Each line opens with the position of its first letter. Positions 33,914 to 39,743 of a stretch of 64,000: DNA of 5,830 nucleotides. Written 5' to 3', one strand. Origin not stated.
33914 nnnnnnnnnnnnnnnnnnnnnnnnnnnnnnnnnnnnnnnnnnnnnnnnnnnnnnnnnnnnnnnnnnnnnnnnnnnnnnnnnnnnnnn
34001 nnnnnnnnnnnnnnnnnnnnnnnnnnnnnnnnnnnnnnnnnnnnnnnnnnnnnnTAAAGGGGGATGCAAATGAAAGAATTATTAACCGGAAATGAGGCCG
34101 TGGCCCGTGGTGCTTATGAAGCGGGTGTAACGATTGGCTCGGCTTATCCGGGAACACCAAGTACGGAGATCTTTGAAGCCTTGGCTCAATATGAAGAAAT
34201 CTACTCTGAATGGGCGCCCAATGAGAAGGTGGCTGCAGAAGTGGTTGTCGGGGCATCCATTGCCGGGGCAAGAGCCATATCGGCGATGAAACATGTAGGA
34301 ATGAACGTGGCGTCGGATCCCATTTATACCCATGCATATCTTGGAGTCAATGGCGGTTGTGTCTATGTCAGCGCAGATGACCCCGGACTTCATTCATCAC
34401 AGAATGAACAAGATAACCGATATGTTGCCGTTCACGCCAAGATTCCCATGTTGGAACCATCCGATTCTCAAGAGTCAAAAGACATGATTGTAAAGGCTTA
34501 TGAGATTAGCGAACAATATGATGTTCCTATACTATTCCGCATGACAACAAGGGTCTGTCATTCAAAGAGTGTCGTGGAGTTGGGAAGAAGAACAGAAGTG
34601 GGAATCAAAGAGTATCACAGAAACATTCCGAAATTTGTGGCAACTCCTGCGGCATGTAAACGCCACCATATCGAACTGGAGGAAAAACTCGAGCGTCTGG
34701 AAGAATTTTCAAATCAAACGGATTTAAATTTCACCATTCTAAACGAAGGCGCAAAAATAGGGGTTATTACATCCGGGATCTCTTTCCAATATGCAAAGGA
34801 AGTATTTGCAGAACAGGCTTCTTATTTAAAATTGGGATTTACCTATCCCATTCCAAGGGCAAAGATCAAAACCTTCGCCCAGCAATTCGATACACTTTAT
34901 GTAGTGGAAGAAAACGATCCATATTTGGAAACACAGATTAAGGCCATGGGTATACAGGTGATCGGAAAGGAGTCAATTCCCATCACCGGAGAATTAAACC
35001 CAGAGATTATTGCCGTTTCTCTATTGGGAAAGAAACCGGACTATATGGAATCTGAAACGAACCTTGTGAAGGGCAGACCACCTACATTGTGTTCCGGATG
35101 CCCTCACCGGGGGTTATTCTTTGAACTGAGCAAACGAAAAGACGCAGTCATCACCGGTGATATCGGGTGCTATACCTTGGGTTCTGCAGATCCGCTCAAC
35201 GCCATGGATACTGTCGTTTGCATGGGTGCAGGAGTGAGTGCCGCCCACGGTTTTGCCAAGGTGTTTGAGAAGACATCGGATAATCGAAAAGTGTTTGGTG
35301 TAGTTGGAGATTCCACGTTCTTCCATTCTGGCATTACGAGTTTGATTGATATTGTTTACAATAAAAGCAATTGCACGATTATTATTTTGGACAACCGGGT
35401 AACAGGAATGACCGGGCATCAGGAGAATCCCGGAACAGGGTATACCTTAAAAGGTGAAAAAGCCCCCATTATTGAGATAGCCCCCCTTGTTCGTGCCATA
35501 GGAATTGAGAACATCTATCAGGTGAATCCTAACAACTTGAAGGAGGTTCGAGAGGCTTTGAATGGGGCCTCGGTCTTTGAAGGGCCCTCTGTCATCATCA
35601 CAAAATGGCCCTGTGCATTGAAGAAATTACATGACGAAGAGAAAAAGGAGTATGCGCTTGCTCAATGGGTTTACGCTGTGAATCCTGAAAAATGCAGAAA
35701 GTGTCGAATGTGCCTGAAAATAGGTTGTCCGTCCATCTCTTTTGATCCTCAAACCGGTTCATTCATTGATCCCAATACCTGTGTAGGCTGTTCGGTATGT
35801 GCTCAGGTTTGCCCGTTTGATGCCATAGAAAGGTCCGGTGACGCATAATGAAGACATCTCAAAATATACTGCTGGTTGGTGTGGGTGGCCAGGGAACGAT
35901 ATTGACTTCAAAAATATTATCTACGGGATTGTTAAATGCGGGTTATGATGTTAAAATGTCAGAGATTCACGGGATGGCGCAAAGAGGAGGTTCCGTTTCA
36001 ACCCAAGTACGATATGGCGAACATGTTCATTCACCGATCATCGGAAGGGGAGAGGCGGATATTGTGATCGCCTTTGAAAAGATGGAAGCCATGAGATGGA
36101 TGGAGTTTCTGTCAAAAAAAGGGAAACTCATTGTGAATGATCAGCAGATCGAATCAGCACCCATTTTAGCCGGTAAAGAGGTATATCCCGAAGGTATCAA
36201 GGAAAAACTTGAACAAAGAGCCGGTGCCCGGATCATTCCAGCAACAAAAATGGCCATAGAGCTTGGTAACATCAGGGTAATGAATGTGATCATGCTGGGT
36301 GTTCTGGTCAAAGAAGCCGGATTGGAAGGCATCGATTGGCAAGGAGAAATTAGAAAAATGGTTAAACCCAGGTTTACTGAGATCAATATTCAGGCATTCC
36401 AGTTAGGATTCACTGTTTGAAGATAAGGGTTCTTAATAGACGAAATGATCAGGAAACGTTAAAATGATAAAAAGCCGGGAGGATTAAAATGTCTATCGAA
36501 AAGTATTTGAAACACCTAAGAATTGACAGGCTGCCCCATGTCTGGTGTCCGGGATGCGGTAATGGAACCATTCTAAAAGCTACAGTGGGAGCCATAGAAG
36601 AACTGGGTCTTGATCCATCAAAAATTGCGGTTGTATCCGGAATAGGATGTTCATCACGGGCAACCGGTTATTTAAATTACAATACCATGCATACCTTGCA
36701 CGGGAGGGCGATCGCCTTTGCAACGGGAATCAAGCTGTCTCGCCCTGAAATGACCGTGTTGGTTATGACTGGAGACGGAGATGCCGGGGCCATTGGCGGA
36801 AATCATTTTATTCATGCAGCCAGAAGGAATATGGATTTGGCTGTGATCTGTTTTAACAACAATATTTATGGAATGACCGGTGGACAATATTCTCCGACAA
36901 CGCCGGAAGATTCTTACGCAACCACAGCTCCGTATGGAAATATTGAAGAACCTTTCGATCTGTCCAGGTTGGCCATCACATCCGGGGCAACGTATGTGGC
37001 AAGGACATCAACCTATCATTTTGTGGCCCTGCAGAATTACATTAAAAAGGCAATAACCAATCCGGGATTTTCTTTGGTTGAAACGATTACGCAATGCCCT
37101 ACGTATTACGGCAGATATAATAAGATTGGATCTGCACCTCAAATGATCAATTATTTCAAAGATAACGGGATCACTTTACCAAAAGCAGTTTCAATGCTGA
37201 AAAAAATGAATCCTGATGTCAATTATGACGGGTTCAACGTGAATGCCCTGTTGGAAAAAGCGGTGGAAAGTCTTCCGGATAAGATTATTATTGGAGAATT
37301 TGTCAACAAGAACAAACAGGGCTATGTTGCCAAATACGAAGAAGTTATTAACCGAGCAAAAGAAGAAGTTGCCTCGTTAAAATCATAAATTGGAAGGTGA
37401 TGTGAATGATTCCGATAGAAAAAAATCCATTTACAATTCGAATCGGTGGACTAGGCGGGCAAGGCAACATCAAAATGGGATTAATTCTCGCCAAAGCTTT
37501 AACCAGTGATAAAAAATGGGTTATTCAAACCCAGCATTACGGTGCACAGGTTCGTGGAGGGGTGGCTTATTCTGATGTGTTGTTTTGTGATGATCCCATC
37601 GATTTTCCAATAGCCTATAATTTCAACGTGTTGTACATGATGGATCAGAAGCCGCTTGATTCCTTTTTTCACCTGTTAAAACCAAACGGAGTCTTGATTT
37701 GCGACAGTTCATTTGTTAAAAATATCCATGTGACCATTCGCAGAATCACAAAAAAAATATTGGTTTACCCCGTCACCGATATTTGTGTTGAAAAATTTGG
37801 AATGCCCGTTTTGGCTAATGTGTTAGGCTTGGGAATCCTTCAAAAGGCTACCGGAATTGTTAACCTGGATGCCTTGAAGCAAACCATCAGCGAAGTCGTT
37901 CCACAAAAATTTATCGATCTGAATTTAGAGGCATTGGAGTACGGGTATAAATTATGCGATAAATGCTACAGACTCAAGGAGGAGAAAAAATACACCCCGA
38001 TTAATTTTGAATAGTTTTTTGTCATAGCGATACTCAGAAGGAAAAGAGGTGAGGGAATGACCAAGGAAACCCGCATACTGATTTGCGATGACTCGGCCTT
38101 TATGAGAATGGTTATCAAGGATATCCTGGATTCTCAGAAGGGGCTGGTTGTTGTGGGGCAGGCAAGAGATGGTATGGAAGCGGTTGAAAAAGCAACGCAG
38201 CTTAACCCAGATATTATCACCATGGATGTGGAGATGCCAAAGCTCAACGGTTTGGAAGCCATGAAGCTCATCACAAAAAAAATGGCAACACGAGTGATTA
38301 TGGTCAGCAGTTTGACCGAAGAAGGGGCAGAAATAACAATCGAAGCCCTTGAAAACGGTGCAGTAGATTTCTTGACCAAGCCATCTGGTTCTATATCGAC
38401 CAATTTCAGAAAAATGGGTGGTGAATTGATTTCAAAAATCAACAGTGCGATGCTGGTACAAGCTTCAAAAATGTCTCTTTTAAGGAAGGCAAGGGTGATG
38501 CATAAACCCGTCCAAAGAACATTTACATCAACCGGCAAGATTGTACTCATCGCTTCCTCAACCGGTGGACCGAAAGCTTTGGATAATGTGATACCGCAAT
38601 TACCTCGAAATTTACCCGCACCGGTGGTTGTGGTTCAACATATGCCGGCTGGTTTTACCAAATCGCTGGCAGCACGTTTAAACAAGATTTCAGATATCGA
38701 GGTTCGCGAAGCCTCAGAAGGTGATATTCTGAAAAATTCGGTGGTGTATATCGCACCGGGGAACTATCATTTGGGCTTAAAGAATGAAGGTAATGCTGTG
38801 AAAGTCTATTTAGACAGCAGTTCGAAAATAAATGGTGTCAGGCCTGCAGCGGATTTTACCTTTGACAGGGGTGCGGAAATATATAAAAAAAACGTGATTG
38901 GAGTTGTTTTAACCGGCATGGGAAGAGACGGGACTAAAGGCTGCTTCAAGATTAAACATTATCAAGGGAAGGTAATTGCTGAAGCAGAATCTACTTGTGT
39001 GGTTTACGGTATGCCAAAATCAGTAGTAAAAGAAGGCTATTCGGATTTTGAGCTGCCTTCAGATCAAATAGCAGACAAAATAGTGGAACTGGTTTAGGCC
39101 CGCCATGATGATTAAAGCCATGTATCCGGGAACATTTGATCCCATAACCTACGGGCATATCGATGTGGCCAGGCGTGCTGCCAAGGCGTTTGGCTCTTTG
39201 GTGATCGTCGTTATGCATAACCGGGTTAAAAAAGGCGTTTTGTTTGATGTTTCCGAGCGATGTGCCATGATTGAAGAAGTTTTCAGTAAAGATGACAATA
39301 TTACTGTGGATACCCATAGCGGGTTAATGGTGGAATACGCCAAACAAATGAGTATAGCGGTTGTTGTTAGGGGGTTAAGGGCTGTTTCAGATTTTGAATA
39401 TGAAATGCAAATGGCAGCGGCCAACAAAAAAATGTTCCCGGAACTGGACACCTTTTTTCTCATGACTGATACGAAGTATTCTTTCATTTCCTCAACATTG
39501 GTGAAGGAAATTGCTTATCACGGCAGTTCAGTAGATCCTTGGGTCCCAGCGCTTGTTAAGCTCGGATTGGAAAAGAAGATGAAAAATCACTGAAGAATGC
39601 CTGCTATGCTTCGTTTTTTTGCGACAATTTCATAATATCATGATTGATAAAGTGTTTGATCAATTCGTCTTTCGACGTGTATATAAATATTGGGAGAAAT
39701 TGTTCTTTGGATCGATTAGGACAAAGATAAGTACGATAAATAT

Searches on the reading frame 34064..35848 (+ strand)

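Call 53: search_protein_families(library=pfam, proteins=[window:34064-35848:+], max_evalue=1e-8)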
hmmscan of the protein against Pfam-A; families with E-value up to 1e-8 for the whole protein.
window:34064-35848:+ (594 aa): 2 families
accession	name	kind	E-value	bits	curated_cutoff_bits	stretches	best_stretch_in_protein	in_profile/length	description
PF02775.26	TPP_enzyme_C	-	3e-24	86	21.9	1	366-511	1-149/151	Thiamine pyrophosphate enzyme, C-terminal TPP binding domain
PF01855.24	POR_N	-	7.9e-15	55.7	27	1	16-177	2-171/231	Pyruvate flavodoxin/ferredoxin oxidoreductase, thiamine diP-bdg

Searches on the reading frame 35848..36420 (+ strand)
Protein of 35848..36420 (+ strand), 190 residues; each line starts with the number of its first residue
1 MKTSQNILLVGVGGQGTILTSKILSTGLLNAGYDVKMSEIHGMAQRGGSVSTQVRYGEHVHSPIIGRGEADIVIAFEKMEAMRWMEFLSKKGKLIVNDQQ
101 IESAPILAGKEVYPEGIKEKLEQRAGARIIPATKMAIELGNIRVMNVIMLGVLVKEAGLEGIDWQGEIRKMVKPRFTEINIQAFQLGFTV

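Call 53: search_protein_families(library=pfam, proteins=[window:35848-36420:+], max_evalue=1e-8)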
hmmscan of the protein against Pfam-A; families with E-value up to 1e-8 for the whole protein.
window:35848-36420:+ (190 aa): 1 family
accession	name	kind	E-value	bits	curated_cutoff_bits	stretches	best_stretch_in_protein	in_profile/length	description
PF01558.24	POR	-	9e-37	127.3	27.4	1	13-188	1-172/173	Pyruvate ferredoxin/flavodoxin oxidoreductase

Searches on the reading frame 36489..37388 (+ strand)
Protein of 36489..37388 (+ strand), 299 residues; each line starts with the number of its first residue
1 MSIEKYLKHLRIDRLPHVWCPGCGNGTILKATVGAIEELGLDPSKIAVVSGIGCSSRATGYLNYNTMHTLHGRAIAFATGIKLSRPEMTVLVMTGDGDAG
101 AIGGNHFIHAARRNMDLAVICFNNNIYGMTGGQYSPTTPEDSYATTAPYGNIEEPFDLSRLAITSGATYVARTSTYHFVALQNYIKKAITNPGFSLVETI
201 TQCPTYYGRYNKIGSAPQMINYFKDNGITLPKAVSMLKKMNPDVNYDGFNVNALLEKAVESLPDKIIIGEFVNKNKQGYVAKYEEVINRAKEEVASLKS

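Call 53: search_protein_families(library=pfam, proteins=[window:36489-37388:+], max_evalue=1e-8)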
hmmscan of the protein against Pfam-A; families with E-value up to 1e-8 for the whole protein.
window:36489-37388:+ (299 aa): 1 family
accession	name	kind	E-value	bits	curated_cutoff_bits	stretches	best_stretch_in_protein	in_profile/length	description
PF02775.26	TPP_enzyme_C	-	2.1e-32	112.5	21.9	1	52-198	2-150/151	Thiamine pyrophosphate enzyme, C-terminal TPP binding domain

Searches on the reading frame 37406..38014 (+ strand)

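Call 85: search_protein_families(library=pfam, proteins=[window:37406-38014:+], max_evalue=0.0001)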
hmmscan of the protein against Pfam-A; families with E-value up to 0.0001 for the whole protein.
window:37406-38014:+ (202 aa): 1 family
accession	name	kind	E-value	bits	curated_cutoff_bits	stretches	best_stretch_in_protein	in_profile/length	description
PF01558.24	POR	-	8.2e-34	117.7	27.4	1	17-181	1-172/173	Pyruvate ferredoxin/flavodoxin oxidoreductase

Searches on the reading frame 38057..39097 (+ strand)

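Call 53: search_protein_families(library=pfam, proteins=[window:38057-39097:+], max_evalue=1e-8)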
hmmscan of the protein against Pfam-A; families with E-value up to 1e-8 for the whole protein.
window:38057-39097:+ (346 aa): 2 families
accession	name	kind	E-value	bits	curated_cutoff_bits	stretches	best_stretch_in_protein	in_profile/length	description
PF01339.22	CheB_methylest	-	8e-63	211.7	24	1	163-342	1-174/174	CheB methylesterase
PF00072.30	Response_reg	-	5.4e-24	84.9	30.2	1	7-110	1-101/111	Response regulator receiver domain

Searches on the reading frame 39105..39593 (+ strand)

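Call 54: search_protein_families(library=ncbifam, proteins=[window:39105-39593:+], max_evalue=0.00001)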
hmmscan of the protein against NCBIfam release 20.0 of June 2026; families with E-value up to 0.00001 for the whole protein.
window:39105-39593:+ (162 aa): 5 families
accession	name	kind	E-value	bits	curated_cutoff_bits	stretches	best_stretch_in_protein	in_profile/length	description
TIGR01510.1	coaD_prev_kdtB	equivalog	4.3e-52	176.3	103.3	1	5-158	2-154/155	pantetheine-phosphate adenylyltransferase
TIGR00125.1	cyt_tran_rel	domain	2.6e-14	53.2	27.7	1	5-59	2-59/65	adenylyltransferase/cytidyltransferase family protein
TIGR00482.1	TIGR00482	equivalog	6.9e-11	42.5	112.45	1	7-70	2-69/194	nicotinate (nicotinamide) nucleotide adenylyltransferase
NF000839.0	PRK00071.1-1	equivalog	2.1e-07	31.1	187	1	3-70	7-77/219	nicotinate-nucleotide adenylyltransferase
NF000840.1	PRK00071.1-3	equivalog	8.7e-06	25.3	150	0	5-57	9-65/201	nicotinate-nucleotide adenylyltransferase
